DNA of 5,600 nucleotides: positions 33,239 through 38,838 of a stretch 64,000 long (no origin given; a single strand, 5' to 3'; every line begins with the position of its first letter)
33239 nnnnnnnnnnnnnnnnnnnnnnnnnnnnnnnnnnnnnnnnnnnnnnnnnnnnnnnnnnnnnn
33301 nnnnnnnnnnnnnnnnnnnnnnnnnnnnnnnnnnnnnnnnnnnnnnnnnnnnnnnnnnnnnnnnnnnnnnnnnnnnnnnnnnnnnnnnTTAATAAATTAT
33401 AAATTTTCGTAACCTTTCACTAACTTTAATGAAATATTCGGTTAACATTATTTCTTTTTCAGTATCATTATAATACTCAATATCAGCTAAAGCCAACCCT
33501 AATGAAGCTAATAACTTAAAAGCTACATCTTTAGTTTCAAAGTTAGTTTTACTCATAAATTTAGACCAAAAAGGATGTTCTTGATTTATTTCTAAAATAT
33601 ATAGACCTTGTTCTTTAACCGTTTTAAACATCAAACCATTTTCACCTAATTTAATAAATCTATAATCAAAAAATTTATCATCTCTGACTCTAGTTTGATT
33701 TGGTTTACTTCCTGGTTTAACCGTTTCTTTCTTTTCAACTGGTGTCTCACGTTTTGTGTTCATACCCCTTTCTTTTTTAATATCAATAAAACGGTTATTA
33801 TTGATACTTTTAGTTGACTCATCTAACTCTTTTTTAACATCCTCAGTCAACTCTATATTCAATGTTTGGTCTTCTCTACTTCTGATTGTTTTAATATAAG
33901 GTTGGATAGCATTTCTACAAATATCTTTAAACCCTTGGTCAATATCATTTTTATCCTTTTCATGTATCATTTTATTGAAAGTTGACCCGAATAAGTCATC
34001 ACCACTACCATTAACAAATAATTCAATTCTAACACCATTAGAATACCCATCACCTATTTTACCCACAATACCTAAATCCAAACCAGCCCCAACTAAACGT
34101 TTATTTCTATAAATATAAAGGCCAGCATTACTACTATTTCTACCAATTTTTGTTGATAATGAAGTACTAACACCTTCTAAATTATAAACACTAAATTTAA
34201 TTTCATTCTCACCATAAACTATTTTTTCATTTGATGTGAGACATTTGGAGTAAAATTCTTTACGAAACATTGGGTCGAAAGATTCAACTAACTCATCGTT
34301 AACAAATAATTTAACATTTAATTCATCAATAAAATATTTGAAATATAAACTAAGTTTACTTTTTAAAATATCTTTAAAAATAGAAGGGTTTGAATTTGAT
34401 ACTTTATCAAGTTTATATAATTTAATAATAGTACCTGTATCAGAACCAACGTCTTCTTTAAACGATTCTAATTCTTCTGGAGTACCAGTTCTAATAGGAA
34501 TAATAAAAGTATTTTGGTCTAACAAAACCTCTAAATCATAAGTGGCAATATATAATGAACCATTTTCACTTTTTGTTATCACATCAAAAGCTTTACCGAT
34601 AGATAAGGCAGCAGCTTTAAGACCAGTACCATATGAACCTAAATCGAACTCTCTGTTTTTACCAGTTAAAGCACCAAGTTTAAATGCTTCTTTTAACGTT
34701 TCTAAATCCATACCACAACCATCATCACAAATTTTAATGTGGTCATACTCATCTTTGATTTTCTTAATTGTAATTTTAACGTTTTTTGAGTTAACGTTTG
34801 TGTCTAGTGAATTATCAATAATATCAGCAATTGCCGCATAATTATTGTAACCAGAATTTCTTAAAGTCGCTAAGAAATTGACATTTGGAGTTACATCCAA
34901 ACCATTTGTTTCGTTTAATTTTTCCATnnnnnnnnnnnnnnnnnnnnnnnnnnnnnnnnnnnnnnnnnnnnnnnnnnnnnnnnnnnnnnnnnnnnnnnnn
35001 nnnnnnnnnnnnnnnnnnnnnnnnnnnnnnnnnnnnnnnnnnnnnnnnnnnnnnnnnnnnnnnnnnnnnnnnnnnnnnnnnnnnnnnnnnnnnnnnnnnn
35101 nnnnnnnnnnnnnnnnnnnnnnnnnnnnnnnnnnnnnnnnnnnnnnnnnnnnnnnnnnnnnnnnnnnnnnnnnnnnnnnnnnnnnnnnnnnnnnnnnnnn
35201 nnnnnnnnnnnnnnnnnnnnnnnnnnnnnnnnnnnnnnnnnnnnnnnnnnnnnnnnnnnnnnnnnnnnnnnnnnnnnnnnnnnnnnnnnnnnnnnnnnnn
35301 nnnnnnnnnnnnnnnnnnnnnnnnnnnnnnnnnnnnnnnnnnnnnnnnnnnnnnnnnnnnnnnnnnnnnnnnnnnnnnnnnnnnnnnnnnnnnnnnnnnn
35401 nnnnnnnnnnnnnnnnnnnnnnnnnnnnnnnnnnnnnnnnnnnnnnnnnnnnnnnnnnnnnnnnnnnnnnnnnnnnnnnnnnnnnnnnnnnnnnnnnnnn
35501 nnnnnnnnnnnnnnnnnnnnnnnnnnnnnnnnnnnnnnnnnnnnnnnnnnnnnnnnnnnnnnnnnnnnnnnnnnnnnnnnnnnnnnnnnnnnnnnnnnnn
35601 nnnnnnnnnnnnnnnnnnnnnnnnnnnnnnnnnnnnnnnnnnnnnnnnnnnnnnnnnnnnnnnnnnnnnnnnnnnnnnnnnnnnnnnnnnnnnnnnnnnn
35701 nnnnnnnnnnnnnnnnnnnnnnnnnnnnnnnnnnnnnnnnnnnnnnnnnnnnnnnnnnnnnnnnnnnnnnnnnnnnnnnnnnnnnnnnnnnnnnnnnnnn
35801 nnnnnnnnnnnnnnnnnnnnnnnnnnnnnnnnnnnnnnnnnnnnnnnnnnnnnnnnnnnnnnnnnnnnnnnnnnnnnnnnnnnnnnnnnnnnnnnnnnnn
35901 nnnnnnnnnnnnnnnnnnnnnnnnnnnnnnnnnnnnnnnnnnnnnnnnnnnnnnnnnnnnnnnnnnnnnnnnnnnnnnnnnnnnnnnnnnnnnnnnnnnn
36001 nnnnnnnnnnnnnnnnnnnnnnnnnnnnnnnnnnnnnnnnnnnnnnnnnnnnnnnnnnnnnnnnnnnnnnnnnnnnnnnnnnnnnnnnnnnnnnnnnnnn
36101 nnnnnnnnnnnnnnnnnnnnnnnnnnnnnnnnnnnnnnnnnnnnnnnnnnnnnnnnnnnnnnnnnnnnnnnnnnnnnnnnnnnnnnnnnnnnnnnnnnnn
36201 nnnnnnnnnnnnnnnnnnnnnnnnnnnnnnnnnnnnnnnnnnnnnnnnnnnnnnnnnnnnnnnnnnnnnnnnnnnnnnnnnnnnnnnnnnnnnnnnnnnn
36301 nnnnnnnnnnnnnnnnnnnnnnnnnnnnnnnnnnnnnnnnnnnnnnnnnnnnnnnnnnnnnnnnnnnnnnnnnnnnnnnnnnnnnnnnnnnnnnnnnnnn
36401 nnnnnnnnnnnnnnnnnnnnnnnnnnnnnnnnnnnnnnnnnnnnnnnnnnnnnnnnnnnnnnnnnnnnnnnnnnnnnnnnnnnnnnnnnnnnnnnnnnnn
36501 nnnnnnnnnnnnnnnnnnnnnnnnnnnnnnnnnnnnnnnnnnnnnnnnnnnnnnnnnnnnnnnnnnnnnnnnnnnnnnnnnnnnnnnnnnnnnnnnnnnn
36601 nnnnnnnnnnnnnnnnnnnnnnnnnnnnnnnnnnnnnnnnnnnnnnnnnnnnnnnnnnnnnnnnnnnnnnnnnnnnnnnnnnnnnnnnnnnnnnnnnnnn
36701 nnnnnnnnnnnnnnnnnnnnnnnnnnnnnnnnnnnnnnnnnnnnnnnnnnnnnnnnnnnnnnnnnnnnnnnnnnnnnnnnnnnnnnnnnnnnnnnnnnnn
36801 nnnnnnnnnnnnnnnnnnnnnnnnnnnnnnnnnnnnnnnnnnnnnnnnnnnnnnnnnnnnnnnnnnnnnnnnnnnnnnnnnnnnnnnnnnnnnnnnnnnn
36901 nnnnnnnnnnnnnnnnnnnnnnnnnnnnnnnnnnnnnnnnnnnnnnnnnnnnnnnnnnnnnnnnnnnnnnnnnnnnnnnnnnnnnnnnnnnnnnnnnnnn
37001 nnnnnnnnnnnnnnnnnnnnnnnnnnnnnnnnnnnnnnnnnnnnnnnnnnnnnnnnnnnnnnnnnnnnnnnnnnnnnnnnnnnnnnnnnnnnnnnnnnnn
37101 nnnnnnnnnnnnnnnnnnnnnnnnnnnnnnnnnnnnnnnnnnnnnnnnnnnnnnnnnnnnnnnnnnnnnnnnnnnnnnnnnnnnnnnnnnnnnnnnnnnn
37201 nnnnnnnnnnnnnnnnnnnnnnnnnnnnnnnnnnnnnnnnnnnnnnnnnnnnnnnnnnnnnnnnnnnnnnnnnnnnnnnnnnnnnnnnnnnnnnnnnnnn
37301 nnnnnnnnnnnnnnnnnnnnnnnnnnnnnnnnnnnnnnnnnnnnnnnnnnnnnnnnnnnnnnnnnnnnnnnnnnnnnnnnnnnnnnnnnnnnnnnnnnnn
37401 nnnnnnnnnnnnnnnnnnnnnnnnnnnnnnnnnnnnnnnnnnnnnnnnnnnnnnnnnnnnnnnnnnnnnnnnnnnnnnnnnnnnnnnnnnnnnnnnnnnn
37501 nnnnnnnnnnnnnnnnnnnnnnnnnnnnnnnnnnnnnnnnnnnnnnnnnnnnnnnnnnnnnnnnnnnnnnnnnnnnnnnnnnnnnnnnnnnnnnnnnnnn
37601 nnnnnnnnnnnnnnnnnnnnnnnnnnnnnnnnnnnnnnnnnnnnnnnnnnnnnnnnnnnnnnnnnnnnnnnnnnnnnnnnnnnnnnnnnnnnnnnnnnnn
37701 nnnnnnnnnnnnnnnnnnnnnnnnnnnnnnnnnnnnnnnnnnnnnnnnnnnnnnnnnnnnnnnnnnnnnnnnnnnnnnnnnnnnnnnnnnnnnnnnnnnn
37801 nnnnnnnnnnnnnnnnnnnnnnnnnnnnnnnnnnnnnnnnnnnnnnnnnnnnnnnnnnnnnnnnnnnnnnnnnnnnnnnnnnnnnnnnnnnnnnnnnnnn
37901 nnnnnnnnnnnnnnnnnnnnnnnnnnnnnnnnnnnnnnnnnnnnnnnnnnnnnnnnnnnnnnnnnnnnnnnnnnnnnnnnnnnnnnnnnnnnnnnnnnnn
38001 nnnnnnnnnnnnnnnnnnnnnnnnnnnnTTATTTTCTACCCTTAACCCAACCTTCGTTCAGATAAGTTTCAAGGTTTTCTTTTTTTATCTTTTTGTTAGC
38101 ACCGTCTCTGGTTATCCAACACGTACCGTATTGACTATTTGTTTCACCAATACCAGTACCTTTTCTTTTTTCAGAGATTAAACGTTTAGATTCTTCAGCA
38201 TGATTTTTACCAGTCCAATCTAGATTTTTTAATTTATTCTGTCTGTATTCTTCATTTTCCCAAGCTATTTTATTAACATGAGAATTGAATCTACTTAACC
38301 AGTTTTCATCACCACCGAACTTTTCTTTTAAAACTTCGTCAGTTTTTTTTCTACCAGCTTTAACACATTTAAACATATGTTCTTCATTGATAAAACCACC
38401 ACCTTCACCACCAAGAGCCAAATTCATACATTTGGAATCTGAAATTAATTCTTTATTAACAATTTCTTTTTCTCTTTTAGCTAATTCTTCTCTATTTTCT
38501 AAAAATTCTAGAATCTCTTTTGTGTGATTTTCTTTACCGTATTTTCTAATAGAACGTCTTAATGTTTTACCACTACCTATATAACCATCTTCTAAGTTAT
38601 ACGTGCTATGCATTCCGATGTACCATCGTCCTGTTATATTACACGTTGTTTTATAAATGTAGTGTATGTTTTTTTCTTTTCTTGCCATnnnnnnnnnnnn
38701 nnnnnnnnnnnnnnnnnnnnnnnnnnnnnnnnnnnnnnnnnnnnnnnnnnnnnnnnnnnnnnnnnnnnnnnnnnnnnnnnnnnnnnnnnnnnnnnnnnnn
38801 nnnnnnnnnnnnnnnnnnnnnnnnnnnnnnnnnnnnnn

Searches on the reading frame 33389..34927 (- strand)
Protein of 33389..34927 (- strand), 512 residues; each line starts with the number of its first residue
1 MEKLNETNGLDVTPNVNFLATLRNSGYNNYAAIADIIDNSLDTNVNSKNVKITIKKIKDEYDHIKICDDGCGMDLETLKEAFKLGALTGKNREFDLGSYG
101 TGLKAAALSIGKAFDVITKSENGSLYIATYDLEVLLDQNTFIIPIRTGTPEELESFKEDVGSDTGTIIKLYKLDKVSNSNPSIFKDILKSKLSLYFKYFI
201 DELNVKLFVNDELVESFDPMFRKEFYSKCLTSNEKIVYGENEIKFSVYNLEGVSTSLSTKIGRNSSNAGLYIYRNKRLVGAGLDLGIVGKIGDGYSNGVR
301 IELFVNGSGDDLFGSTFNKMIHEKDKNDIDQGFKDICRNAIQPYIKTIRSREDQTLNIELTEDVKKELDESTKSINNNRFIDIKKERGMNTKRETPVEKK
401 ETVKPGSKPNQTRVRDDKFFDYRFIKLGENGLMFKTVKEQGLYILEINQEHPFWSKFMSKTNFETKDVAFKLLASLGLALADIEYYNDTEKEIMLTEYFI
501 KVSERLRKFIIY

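Call 68: search_protein_families(library=phrogs, proteins=[window:33389-34927:-], max_evalue=0.00001)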
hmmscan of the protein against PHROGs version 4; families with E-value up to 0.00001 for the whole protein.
window:33389-34927:- (512 aa): 1 family
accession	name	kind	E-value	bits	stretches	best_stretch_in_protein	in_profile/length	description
phrog_6203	-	unknown function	3.5e-10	40.1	1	21-225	17-216/644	-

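Call 73: search_protein_families(library=pfam, proteins=[window:33389-34927:-], max_evalue=0.01)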
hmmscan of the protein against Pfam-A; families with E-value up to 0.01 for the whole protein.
window:33389-34927:- (512 aa): 2 families
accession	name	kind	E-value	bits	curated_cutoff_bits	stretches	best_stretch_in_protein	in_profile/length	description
PF13589.12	HATPase_c_3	-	3.3e-21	76.2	25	1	31-150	5-123/137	Histidine kinase-, DNA gyrase B-, and HSP90-like ATPase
PF02518.31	HATPase_c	-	2.4e-07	31.6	26.4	1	32-107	9-81/111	Histidine kinase-, DNA gyrase B-, and HSP90-like ATPase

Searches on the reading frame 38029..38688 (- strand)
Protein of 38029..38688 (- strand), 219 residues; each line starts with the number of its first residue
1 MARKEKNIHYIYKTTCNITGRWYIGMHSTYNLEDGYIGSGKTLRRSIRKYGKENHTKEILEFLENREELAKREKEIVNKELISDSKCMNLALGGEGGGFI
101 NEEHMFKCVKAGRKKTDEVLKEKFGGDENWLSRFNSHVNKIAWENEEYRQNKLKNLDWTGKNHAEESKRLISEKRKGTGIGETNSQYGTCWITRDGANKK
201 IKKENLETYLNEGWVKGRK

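Call 73: search_protein_families(library=pfam, proteins=[window:38029-38688:-], max_evalue=0.01)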
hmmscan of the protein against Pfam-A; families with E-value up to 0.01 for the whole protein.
window:38029-38688:- (219 aa): 2 families
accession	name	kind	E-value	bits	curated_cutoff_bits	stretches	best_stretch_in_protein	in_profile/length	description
PF21395.2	Arc_capsid_dom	-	0.0014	19.1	27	1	117-155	12-50/62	Activity-regulated cytoskeleton-associated protein, capsid domain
PF19835.5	SegE_GIY-YIG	-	0.0041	17.8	25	0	36-75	60-99/123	Putative endonuclease segE, GIY-YIG domain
